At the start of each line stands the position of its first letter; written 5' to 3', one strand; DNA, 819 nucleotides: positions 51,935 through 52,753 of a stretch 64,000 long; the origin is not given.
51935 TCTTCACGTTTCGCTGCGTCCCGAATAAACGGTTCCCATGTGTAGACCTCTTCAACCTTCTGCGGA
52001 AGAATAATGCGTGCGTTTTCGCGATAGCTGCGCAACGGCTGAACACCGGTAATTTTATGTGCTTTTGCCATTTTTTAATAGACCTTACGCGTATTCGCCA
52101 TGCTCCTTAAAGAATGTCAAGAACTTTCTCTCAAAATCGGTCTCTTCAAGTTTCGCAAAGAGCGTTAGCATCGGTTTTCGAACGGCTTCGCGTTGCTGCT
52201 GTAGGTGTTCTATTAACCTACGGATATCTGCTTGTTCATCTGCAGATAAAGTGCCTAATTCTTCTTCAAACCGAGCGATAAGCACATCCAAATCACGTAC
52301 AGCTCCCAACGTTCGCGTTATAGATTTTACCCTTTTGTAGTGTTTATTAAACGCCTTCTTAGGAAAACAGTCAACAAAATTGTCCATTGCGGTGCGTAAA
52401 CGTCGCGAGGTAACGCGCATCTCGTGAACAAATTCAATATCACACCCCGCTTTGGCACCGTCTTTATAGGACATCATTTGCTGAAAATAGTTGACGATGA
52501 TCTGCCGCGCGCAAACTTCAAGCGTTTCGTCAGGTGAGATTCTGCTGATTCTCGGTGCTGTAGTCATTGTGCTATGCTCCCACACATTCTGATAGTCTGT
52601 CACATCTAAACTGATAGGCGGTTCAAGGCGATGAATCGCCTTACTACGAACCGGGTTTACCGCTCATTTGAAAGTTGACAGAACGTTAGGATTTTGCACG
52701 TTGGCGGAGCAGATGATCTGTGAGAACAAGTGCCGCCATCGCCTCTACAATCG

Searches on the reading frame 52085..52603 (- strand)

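Call 3: search_protein_families(library=pfam, proteins=[window:52085-52603:-], max_evalue=0.01)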
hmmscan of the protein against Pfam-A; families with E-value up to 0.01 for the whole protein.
window:52085-52603:- (172 aa): 1 family
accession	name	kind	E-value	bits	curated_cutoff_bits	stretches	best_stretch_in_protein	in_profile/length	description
PF05235.19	CHAD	-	2e-26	93.8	25.6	1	36-165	3-132/228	CHAD domain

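Call 55: search_protein_families(library=ncbifam, proteins=[window:52085-52603:-], max_evalue=0.001)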
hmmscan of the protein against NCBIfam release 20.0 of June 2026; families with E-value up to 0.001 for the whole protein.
window:52085-52603:- (172 aa): 0 families
